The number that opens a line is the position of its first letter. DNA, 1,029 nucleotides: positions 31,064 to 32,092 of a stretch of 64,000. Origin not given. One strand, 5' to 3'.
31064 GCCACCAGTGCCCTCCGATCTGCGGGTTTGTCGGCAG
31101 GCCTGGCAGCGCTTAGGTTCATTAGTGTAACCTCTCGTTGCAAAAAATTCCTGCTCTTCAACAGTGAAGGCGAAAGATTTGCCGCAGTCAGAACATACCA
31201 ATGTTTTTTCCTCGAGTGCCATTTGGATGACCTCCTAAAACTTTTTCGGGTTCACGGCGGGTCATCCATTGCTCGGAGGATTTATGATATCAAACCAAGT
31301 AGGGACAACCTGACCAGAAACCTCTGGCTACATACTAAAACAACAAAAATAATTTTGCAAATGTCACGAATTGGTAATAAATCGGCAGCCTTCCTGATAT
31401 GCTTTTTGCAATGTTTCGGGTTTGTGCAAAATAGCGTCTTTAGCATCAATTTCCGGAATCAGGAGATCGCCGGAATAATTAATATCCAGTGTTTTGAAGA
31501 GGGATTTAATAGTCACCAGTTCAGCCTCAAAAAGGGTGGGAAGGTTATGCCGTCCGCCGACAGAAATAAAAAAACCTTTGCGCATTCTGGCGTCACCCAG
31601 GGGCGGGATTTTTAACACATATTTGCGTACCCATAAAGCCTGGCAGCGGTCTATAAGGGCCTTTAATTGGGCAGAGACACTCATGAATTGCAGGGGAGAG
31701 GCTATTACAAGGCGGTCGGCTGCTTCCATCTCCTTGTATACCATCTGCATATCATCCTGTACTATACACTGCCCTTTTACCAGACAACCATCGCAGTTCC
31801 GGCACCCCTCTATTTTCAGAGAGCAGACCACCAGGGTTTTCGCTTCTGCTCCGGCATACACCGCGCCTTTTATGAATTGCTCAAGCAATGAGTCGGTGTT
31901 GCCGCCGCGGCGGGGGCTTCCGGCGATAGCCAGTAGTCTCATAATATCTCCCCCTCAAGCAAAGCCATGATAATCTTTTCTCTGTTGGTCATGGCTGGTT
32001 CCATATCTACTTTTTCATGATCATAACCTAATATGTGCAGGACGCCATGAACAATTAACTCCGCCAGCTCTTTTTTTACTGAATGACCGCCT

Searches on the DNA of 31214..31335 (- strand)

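Call 89: build_rna_model(alignment_id=A8)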
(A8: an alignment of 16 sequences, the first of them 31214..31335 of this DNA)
Model R1 built from alignment A8 (16 sequences, 143 columns); structure: RNAalifold consensus.
model positions 113; base pairs 10; branch points 0; effective number of sequences 4.02; information 0.59 bits per position. Calibrated on 0.2 Mb of random sequence (short: E-values are rough).
structure used (alignment columns):
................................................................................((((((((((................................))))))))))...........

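Call 91: search_with_rna_model(model_id=R1, sources=[window, L001, L002, L003, L004, L005, L006, L007, L008, L009, L010, L011, L012, L013, L014, L015, L016, L017, L018, L019, L020, L021, L022, L023, L024, L025, L026, L027, L028, L029, L030, L031, L032, L033, L034, L035, L036, L037, L038, L039, L040, L041, L042, L043, L044, L045, L046, L047, L048, L049, L050, L051, L052, L053, L054, L055, L056, L057, L058, L059, L060, L061, L062, L063, L064, L065, L066, L067, L068, L069, L070, L071, L072, L073, L074, L075, L076, L077, L078, L079, L080, L081, L082, L083, L084, L085, L086, L087, L088, L089, L090, L091, L092, L093, L094, L095, L096, L097, L098, L099], max_evalue=1)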
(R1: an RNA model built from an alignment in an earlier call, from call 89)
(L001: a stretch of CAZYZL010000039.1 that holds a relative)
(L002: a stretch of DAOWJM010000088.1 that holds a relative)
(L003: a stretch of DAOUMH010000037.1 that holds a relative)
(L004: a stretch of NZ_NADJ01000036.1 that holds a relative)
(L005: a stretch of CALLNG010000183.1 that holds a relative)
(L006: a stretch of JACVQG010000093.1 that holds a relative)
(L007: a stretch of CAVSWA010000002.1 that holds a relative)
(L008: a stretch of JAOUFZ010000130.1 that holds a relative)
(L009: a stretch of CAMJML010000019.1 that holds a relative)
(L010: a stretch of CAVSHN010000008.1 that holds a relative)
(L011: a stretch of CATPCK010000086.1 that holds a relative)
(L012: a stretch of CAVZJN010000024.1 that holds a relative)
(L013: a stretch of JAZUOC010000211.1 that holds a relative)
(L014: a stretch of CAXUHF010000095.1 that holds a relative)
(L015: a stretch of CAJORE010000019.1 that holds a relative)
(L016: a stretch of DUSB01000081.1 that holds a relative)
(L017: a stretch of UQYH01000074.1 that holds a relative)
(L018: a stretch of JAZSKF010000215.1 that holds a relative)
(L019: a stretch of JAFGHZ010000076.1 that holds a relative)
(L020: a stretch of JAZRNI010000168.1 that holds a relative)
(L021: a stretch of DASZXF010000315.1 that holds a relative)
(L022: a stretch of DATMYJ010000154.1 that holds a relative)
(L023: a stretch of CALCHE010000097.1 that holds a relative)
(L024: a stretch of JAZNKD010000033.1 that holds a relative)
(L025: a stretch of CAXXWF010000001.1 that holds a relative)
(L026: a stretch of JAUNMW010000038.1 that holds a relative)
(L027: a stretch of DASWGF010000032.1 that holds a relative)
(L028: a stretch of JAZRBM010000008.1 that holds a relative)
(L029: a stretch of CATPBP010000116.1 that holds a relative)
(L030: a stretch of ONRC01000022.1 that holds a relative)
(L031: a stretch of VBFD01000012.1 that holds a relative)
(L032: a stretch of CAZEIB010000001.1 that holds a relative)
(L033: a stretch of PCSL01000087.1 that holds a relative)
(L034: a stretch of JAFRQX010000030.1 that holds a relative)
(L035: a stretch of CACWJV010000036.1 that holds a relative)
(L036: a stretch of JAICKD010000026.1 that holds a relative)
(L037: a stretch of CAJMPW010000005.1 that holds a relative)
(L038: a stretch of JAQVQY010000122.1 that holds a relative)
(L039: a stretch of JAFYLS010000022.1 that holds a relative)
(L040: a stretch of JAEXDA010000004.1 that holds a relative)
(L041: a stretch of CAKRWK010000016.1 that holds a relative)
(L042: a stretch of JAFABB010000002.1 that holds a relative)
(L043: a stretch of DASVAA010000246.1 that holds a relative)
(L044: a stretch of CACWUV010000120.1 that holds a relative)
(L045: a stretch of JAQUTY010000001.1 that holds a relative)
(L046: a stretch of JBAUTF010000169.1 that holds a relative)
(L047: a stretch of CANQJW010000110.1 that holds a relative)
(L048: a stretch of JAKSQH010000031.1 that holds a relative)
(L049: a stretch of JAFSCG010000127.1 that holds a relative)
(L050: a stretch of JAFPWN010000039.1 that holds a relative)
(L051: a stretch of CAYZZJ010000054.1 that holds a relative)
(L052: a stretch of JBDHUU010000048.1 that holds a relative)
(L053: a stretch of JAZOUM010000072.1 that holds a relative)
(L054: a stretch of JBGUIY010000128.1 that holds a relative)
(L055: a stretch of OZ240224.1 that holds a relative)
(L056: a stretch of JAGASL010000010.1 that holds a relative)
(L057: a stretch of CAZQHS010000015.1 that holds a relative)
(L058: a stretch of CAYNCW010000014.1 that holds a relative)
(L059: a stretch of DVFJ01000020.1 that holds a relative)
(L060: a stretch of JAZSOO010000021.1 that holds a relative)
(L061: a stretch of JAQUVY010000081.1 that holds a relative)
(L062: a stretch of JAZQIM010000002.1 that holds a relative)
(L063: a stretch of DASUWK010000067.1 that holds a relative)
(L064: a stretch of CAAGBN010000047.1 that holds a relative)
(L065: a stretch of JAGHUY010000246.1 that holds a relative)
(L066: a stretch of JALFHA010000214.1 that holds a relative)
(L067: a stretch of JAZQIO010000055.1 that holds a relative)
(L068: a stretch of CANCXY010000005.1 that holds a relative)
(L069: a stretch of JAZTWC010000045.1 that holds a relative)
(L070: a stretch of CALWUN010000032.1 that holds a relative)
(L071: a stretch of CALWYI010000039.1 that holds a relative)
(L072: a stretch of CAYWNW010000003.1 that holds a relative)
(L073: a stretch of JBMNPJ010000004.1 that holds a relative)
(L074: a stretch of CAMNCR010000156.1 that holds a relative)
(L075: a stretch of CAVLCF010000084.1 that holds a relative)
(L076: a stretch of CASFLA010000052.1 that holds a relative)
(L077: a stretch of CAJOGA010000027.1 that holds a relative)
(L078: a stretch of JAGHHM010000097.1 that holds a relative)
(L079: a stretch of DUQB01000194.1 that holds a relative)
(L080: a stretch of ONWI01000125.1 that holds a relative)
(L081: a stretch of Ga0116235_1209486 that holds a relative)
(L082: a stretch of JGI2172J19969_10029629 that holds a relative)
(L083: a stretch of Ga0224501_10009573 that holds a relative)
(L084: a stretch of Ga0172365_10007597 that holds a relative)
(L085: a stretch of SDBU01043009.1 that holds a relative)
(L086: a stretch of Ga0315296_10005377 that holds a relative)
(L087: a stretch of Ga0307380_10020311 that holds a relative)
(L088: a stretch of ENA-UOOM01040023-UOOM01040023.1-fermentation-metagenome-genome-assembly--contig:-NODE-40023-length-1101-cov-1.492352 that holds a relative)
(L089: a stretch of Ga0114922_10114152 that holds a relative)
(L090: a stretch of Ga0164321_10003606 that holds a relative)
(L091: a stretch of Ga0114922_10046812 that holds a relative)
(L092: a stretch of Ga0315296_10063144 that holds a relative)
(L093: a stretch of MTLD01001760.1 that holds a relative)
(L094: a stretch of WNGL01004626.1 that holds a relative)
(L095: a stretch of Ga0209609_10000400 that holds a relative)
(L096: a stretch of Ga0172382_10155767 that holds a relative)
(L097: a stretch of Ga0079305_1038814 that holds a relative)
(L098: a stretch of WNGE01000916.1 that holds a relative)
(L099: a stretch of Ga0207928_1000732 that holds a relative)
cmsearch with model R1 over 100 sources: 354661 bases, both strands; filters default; matches with E-value up to 1: 6.
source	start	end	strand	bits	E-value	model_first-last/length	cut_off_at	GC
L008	1394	1509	+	103.4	7.8e-18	1-113/113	no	0.36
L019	1397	1509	+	93.3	7.6e-16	1-113/113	no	0.42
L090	1024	1149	+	85.6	2.4e-14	1-113/113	no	0.4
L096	497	606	+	83.4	6.8e-14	1-113/113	no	0.38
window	31215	31323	-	74.5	3.8e-12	1-113/113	no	0.47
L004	1795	1871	+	21.6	0.099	1-113/113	no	0.29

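Call 92: search_with_rna_model(model_id=R1, sources=[L100, L101, L102, L103, L104, L105, L106, L107, L108, L109, L110, L111, L112, L113, L114, L115, L116, L117, L118, L119, L120, L121, L122, L123, L124, L125, L126, L127, L128, L129, L130, L131, L132, L133, L134, L135, L136, L137, L138, L139, L140, L141, L142, L143, L144, L145, L146, L147, L148, L149, L150, L151, L152, L153, L154, L155, L156, L157, L158, L159, L160, L161, L162, L163, L164, L165, L166, L167, L168, L169, L170, L171, L172, L173, L174, L175, L176, L177, L178, L179, L180, L181, L182, L183, L184], max_evalue=1)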
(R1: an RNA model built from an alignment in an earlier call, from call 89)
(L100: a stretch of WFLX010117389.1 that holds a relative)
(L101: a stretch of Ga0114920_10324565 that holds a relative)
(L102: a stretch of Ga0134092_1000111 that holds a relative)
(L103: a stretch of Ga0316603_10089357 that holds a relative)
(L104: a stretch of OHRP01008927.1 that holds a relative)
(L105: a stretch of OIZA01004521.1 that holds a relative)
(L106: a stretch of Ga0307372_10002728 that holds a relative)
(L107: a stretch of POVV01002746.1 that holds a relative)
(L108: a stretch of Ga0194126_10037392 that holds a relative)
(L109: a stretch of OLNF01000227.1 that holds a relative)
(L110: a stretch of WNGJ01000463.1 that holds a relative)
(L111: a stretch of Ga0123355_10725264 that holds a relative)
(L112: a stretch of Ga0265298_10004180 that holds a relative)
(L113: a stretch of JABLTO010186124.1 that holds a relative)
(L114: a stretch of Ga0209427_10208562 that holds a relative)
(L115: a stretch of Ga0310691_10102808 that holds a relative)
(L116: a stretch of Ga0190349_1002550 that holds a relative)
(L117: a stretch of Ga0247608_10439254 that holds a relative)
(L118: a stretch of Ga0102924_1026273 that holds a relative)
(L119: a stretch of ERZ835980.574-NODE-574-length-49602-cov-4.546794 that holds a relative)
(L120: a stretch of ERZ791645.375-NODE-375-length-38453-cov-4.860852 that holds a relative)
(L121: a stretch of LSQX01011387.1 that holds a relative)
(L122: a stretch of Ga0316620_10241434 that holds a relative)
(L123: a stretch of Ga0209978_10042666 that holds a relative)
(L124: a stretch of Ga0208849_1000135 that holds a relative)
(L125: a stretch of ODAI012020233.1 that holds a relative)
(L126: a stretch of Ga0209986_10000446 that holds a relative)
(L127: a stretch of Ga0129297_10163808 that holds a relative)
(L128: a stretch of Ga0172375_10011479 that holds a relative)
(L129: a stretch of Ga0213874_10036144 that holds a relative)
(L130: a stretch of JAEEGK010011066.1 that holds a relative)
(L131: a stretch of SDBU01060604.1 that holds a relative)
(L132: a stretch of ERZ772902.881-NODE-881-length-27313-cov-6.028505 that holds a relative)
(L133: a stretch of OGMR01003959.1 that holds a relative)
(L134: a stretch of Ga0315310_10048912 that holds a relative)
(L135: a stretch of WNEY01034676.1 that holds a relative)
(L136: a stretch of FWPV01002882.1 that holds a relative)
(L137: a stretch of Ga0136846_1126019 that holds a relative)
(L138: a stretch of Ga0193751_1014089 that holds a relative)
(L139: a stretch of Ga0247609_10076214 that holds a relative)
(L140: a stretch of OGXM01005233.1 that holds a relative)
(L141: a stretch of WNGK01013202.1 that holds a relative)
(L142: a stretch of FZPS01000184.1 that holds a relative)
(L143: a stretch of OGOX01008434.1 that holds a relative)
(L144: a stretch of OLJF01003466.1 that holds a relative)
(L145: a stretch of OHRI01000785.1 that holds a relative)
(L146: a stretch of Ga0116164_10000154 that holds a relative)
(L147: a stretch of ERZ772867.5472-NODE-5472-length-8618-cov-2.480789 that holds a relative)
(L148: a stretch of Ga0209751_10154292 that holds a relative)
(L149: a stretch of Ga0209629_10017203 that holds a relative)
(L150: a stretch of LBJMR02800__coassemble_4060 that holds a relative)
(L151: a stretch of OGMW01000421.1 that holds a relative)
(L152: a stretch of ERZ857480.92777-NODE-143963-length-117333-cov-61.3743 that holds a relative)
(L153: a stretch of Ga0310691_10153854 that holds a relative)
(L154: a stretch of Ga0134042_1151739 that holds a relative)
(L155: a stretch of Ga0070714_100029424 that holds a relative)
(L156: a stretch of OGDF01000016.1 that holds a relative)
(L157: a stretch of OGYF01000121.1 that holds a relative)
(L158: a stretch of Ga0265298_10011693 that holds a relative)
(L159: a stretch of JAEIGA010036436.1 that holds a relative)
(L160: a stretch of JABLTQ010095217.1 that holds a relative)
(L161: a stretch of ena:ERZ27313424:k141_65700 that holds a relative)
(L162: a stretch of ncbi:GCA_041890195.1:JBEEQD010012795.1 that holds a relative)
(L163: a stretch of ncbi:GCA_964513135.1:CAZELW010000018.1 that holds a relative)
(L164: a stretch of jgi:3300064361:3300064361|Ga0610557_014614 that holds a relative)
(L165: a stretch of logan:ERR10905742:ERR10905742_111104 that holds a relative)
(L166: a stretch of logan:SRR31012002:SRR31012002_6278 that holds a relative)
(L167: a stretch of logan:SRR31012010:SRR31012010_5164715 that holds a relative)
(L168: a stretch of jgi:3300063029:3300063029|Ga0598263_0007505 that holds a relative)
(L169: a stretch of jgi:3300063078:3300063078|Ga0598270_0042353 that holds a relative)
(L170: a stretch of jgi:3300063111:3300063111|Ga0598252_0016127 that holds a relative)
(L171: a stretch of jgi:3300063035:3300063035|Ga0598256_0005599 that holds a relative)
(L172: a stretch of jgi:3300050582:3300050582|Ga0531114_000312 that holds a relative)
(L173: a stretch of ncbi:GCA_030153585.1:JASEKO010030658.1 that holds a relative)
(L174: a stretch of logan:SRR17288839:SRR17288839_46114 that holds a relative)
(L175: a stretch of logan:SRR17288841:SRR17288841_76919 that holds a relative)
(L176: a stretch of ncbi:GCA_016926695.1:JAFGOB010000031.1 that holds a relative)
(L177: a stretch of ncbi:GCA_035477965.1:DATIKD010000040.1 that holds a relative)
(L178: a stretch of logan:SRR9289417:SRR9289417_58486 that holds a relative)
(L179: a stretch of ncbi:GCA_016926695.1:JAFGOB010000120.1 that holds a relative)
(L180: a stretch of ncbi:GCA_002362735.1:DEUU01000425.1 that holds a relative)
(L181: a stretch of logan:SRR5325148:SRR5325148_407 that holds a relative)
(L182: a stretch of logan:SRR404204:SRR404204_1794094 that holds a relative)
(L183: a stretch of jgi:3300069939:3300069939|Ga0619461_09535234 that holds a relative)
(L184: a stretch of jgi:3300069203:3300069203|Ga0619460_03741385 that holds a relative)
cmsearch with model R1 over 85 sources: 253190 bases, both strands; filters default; matches with E-value up to 1: 22.
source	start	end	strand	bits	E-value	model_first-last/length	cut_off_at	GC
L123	189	301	+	111.7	1.3e-19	1-113/113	no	0.4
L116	1394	1509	+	99.5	3.3e-17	1-113/113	no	0.37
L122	659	774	+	98.3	5.6e-17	1-113/113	no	0.34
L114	344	456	+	93.4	5.1e-16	1-113/113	no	0.35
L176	2397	2508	+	90.8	1.7e-15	1-113/113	no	0.46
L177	203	312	+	89.4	3.1e-15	1-113/113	no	0.44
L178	91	200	+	89.4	3.1e-15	1-113/113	no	0.44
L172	2399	2506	+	84.6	2.7e-14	1-113/113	no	0.44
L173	2399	2506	+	84.6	2.7e-14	1-113/113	no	0.44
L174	2291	2398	+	84.6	2.7e-14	1-113/113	no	0.44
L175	1188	1295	+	84.6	2.7e-14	1-113/113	no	0.44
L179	2397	2506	+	84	3.6e-14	1-113/113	no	0.37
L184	2403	2509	+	82.1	8.5e-14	1-113/113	no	0.36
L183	2399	2505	+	80.4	1.9e-13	1-113/113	no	0.36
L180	2405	2509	+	80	2.3e-13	1-113/113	no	0.41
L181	2405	2509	+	80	2.3e-13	1-113/113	no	0.41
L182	603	707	+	80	2.3e-13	1-113/113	no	0.41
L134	367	485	+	79.5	2.8e-13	1-113/113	no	0.45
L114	1066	1181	+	46.2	1e-06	1-113/113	no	0.39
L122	634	739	-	19.1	0.21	1-113/113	no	0.37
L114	1044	1146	-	17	0.55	1-113/113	no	0.38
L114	312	422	-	16.1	0.85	1-113/113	no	0.31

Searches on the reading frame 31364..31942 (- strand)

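Call 9: search_protein_families(library=pfam, proteins=[window:31364-31942:-], max_evalue=0.01)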
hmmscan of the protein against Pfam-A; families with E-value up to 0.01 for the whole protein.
window:31364-31942:- (192 aa): 2 families
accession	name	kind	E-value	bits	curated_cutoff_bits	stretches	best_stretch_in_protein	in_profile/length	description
PF03358.20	FMN_red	-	4.1e-21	75.6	24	1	1-110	1-110/152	NADPH-dependent FMN reductase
PF02525.22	Flavodoxin_2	-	4.5e-10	40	27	1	1-101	1-105/198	Flavodoxin-like fold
